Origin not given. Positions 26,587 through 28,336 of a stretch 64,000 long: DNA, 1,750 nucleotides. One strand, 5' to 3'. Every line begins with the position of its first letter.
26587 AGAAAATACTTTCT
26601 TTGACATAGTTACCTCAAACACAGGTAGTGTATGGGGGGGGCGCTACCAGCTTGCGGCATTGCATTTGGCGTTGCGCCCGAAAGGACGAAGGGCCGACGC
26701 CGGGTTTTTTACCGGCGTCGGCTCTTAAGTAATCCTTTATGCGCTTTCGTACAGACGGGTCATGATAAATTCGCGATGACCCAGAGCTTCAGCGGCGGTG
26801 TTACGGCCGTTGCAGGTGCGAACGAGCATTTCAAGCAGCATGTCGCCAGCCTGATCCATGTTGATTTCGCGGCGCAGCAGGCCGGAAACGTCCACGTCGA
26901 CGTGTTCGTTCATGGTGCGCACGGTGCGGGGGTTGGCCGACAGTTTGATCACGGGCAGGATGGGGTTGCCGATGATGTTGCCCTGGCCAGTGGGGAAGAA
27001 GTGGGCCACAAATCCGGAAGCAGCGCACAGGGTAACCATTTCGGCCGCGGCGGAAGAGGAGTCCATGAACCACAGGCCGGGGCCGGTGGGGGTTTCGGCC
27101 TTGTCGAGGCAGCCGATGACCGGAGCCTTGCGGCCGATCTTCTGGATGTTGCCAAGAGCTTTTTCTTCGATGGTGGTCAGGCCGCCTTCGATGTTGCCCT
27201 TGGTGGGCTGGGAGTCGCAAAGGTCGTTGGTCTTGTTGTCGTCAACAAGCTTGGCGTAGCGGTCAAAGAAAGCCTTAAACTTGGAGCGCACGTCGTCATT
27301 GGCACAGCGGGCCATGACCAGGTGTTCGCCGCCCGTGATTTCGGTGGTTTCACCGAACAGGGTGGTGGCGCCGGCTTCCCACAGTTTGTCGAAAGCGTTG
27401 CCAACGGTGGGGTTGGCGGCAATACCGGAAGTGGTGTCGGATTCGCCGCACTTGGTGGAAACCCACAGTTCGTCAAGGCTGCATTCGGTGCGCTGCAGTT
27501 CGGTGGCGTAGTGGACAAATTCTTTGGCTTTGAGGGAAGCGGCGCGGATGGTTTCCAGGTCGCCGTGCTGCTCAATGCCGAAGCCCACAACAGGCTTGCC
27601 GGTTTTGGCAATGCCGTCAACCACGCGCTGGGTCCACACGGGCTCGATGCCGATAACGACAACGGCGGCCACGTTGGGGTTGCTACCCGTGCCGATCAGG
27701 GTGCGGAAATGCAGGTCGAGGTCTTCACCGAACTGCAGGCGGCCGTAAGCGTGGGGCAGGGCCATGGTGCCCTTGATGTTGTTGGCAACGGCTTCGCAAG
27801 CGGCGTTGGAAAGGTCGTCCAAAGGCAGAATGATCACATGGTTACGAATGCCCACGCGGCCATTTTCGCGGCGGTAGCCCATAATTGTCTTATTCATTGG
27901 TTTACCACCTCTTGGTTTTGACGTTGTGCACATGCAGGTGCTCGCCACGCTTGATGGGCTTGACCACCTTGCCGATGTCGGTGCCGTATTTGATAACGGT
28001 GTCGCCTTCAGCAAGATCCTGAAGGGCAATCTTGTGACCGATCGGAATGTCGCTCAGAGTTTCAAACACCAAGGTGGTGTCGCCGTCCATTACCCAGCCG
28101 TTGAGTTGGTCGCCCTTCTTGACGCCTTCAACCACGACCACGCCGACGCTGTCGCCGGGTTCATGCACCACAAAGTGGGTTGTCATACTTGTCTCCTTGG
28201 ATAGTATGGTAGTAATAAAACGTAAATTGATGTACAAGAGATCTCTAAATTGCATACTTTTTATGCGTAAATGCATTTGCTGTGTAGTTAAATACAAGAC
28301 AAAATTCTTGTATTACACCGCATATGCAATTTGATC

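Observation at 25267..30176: Sigma54/GAF-activator-controlled operon encoding a two-subunit UxaA-family lyase with SuyAB-like architecture plus a DctA transporter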

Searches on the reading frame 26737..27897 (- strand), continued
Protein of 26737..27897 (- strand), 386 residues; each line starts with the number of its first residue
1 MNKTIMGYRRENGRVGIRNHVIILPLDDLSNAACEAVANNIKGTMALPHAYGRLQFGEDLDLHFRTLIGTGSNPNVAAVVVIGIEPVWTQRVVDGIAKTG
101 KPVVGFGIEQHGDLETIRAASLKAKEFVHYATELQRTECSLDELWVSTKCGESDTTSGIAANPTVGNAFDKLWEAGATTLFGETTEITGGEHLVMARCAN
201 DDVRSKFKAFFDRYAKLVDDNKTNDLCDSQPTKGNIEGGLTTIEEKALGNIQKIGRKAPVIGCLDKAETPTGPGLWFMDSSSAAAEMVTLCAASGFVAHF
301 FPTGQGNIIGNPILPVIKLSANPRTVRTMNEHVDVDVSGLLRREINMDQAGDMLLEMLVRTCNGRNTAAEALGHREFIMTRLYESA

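Call 23: find_related_loci(query=window:26740-27897:-, collection=genome_contigs, flank=10000)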
Query seq(386 aa) (386 aa) in genome_contigs; peptide patterns used: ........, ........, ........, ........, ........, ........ (x = any residue, [..] = any of these).
600 stretches matched a pattern (row limit reached: there are more); 577 encode a relative of the query (tblastn E <= 1e-3); the best 80 are kept; 79 distinct loci.
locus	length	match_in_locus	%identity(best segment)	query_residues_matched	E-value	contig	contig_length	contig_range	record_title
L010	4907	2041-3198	95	1-386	0e+0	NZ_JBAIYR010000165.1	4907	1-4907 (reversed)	Desulfovibrio sp. 1188_IL3213 NODE_165_length_4907_cov_62.941004, whole genome shotgun sequence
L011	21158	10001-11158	95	1-386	0e+0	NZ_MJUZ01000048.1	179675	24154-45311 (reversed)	MAG: Desulfovibrio sp. MES5 NODE_5_length_179674_cov_72.2839_ID_9, whole genome shotgun sequence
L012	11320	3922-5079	91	1-386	0e+0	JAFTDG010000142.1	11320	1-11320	MAG: Desulfovibrio sp. isolate RGIG3713 Goat_Rumen.Co__c2373433, whole genome shotgun sequence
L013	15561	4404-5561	91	1-386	0e+0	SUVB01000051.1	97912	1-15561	MAG: Desulfovibrio desulfuricans isolate SIG61 k141_732437, whole genome shotgun sequence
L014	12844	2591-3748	90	1-386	0e+0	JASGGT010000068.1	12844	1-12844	MAG: Desulfovibrio sp. isolate 5H096 JMF-2111-06-0005.hyb.bin.96_67, whole genome shotgun sequence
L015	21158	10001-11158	89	1-386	0e+0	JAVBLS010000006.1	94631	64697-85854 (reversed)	MAG: Desulfovibrio sp. isolate EPI_MAG_00030 c_000000453958, whole genome shotgun sequence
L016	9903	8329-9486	88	1-386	0e+0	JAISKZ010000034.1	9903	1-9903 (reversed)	MAG: Desulfovibrio sp. isolate Hs463_bin8 k119_357906, whole genome shotgun sequence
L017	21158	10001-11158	87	1-386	0e+0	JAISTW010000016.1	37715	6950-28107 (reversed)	MAG: Desulfovibrio sp. isolate Md513_bin41 k119_240601, whole genome shotgun sequence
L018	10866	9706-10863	85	1-386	0e+0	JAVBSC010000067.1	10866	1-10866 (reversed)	MAG: Desulfovibrionaceae bacterium isolate EPI_MAG_00213 c_000004069453, whole genome shotgun sequence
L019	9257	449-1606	87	1-386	0e+0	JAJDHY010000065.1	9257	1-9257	Desulfovibrio sp. OttesenSCG-928-I05 AH-928-I05_NODE_65, whole genome shotgun sequence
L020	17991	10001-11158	85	1-386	0e+0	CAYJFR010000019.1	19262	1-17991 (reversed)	MAG TPA_asm: uncultured Desulfovibrionaceae bacterium isolate ERP123703_co2_187 genome assembly, contig: NODE_1824_lengt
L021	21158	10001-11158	85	1-386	0e+0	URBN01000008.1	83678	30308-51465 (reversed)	uncultured Desulfovibrio sp. isolate UMGS847 genome assembly, contig: NODE_165_length_83678_cov_5.773340, whole genome s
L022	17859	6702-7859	85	1-386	0e+0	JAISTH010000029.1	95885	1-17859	MAG: Desulfovibrio sp. isolate Md513_bin130 k119_1403894, whole genome shotgun sequence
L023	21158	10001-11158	85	1-386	0e+0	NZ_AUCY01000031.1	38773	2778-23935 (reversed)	Desulfovibrio cuneatus DSM 11391 G497DRAFT_scaffold00026.26_C, whole genome shotgun sequence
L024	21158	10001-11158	84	1-386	0e+0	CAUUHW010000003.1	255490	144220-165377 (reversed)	MAG TPA_asm: uncultured Desulfovibrionales bacterium isolate ERR10228863_bin.68_MetaWRAP_v1.3_MAG genome assembly, conti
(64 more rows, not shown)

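Call 38: find_encoding_contigs(protein=P0022, flank=10000, max_places=2)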
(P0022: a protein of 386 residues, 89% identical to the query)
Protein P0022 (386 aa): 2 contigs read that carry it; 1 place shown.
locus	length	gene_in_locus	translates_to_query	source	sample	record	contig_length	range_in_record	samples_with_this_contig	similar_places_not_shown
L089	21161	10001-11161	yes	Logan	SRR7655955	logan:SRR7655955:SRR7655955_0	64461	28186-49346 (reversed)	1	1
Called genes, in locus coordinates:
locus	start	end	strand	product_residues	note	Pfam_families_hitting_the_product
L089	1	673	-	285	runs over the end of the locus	PF00763:THF_DHG_CYH, PF02882:THF_DHG_CYH_C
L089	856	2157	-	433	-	PF03952:Enolase_N, PF00113:Enolase_C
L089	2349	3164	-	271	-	PF03309:Pan_kinase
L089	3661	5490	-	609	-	PF13522:GATase_6, PF13537:GATase_7, PF01380:SIS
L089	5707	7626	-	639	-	PF13623:SurA_N_2, PF13624:SurA_N_3, PF09312:SurA_N, PF13616:Rotamase_3, PF13145:Rotamase_2, PF00639:Rotamase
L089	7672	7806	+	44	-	-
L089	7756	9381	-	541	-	PF01590:GAF (weak), PF13185:GAF_2, PF00158:Sigma54_activat, PF14532:Sigma54_activ_2, PF00004:AAA, PF13401:AAA_22 (weak), PF25601:AAA_lid_14, PF02954:HTH_8, +2 more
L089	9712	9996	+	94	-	-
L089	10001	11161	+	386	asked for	PF04295:GD_AH_second, PF20629:GD_AH_C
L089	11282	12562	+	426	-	PF00083:Sugar_tr (weak), PF06779:MFS_4 (weak), PF07690:MFS_1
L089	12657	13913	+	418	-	PF09861:Lar_N, PF21113:LarA_C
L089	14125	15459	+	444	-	PF00375:SDF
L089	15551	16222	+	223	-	PF03737:RraA-like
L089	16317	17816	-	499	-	PF00072:Response_reg (faint), PF00158:Sigma54_activat, PF01078:Mg_chelatase (faint), PF14532:Sigma54_activ_2, PF07728:AAA_5, PF25601:AAA_lid_14, PF02954:HTH_8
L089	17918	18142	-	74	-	-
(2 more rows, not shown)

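Call 39: find_encoding_contigs(protein=P0052, flank=10000, max_places=2)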
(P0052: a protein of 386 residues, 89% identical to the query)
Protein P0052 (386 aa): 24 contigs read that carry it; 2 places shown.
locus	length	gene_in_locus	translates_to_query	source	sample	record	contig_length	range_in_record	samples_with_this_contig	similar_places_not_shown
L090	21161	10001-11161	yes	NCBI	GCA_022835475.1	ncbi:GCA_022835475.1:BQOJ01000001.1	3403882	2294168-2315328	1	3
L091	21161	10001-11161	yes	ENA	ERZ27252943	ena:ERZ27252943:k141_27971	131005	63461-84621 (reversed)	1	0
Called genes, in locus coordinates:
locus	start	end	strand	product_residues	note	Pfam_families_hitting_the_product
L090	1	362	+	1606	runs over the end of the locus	PF02518:HATPase_c (faint)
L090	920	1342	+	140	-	PF00582:Usp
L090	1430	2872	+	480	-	PF13396:PLDc_N, PF13091:PLDc_2, PF00614:PLDc (faint), PF13091:PLDc_2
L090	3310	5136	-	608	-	PF13522:GATase_6, PF13537:GATase_7, PF01380:SIS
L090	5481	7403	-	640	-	PF13623:SurA_N_2, PF13624:SurA_N_3, PF09312:SurA_N (weak), PF13145:Rotamase_2, PF13616:Rotamase_3, PF00639:Rotamase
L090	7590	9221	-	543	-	PF01590:GAF, PF13185:GAF_2, PF12775:AAA_7 (weak), PF00158:Sigma54_activat, PF14532:Sigma54_activ_2, PF00004:AAA, PF07728:AAA_5 (weak), PF25601:AAA_lid_14, +3 more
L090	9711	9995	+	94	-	PF08666:SAF (faint)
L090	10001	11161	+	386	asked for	PF04295:GD_AH_second, PF20629:GD_AH_C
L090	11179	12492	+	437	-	PF00815:Histidinol_dh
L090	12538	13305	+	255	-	PF00106:adh_short, PF08659:KR, PF13561:adh_short_C2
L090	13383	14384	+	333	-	PF08240:ADH_N, PF16912:Glu_dehyd_C (weak), PF00107:ADH_zinc_N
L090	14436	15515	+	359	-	PF13379:NMT1_2 (weak), PF12974:Phosphonate-bd (faint), PF09084:NMT1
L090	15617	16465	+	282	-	PF00528:BPD_transp_1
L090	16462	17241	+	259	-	PF00528:BPD_transp_1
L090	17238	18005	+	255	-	PF00005:ABC_tran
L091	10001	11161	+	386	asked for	PF04295:GD_AH_second, PF20629:GD_AH_C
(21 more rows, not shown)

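Call 47: get_annotated_region(hit=H14, flank=5000)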
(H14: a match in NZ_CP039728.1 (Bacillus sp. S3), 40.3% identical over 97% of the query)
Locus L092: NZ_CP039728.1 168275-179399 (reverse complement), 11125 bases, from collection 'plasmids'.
description: Bacillus sp. S3 plasmid unnamed, complete sequence
organism: Bacillus sp. S3 (NCBI taxid 486398)
taxonomy: Bacteria; Bacillota; Bacilli; Bacillales; Bacillaceae; Bacillus; Bacillus sp. S3
host: -; source: whole organism,Contaminated Mine Soils; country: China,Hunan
typing (MOB-suite, as given by PLSDB): non-mobilizable
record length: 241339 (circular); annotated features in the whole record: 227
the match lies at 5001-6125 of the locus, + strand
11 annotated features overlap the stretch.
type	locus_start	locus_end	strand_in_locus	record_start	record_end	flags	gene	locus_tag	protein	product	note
CDS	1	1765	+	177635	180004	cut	-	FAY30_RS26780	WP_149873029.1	glycoside hydrolase family 95 protein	-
CDS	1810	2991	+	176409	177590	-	-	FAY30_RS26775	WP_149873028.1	Gfo/Idh/MocA family oxidoreductase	-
CDS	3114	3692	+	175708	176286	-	-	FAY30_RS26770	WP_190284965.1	YesL family protein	-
CDS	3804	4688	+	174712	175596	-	-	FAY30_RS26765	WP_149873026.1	amidohydrolase family protein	-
CDS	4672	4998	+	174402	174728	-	-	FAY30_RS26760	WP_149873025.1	UxaA family hydrolase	-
CDS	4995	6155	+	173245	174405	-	-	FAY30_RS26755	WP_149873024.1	UxaA family hydrolase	-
CDS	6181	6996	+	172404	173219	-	-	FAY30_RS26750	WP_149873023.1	glucose 1-dehydrogenase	-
CDS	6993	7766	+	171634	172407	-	-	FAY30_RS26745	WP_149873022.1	glucose 1-dehydrogenase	-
CDS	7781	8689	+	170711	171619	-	-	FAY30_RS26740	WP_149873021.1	fumarylacetoacetate hydrolase family protein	-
CDS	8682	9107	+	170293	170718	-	-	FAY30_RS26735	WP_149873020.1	RbsD/FucU domain-containing protein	GO:0005996 - monosaccharide metabolic process [Evidence IEA]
CDS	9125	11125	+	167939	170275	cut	-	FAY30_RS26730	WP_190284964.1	glycoside hydrolase family 95 protein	-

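Call 48: get_annotated_region(hit=H23, flank=5000)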
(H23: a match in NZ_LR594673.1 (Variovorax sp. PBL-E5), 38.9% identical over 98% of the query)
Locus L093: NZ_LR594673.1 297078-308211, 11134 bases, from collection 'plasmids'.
description: Variovorax sp. PBL-E5 plasmid 3
organism: Variovorax sp. PBL-E5 (NCBI taxid 434014)
taxonomy: Bacteria; Pseudomonadota; Betaproteobacteria; Burkholderiales; Comamonadaceae; Variovorax; Variovorax sp. PBL-E5
host: -; source: linuron-contaminated soil; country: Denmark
typing (MOB-suite, as given by PLSDB): non-mobilizable
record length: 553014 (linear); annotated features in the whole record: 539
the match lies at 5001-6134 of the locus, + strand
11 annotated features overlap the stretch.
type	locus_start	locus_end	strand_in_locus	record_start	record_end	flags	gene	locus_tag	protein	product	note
CDS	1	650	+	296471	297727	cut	-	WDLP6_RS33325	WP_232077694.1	IS110 family transposase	-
CDS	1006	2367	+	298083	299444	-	-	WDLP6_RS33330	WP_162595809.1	biotin carboxylase N-terminal domain-containing protein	-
CDS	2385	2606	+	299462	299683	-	-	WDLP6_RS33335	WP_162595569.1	acetyl-CoA carboxylase biotin carboxyl carrier protein subunit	-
CDS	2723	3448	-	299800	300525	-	-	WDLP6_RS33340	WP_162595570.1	GntR family transcriptional regulator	-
CDS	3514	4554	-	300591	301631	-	-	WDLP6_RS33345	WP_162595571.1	hydroxyacid dehydrogenase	-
CDS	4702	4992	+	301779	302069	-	-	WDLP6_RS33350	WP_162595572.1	UxaA family hydrolase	-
CDS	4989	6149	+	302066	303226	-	-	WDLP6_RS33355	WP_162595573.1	UxaA family hydrolase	-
CDS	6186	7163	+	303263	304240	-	-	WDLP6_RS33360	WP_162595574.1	tripartite tricarboxylate transporter substrate binding protein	-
CDS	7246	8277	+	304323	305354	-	-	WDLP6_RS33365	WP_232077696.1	Ldh family oxidoreductase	-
CDS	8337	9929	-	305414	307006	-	-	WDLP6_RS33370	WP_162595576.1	carboxyl transferase domain-containing protein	-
CDS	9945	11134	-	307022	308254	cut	-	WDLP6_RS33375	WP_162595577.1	CoA transferase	-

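Call 49: get_annotated_region(hit=H38, flank=5000)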
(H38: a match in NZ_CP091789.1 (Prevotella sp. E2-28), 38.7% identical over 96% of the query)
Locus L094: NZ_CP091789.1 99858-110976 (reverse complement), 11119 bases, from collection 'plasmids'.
description: Prevotella sp. E2-28 plasmid pE2-28, complete sequence
organism: Prevotella sp. E2-28 (NCBI taxid 2913620)
taxonomy: Bacteria; Bacteroidota; Bacteroidia; Bacteroidales; Prevotellaceae; Prevotella; Prevotella sp. E2-28
host: -; source: Ovis aries; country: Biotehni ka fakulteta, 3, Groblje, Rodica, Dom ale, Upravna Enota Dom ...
typing (MOB-suite, as given by PLSDB): non-mobilizable
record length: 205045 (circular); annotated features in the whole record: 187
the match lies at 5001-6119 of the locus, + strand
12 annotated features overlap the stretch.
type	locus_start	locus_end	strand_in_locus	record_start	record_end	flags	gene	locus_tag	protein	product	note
CDS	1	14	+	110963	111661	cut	-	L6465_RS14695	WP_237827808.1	Sir2 family NAD-dependent protein deacetylase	-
CDS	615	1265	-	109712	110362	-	-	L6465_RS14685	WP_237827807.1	vWA domain-containing protein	-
CDS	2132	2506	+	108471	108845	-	-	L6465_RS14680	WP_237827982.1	hypothetical protein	-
CDS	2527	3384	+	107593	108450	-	-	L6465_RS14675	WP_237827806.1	hypothetical protein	-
CDS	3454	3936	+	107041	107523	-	-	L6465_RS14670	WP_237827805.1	GNAT family N-acetyltransferase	-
CDS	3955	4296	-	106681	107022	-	-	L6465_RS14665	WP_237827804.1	cupin domain-containing protein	-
CDS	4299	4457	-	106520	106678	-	-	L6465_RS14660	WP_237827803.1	hypothetical protein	-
CDS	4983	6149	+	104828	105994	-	-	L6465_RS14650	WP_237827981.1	UxaA family hydrolase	-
CDS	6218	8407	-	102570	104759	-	-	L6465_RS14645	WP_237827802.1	type IV secretory system conjugative DNA transfer family protein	-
CDS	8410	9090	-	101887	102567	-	-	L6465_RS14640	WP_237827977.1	hypothetical protein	-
CDS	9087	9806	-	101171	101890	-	-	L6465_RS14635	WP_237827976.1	hypothetical protein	-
CDS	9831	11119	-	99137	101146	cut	-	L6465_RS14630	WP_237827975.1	hypothetical protein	-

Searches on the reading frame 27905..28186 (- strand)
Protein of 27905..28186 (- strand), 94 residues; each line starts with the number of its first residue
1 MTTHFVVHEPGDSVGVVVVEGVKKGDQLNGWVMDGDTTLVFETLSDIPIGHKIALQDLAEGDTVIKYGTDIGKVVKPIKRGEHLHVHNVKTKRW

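Call 3: search_protein_families(library=ncbifam, proteins=[window:27905-28186:-], max_evalue=0.001)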
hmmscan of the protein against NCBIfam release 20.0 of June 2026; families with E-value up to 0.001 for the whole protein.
seq(94 aa): 1 family
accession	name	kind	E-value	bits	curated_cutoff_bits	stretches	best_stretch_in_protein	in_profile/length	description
TIGR03248.1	galactar-dH20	equivalog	2e-09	36.5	730.85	1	10-89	7-78/507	galactarate dehydratase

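Call 4: search_protein_families(library=pfam, proteins=[window:27905-28186:-], max_evalue=0.001)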
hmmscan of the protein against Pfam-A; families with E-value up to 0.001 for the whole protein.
seq(94 aa): 1 family
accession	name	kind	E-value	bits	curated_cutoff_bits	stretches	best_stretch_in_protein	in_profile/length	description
PF08666.17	SAF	-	0.00013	22.9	21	0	48-90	27-63/63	SAF domain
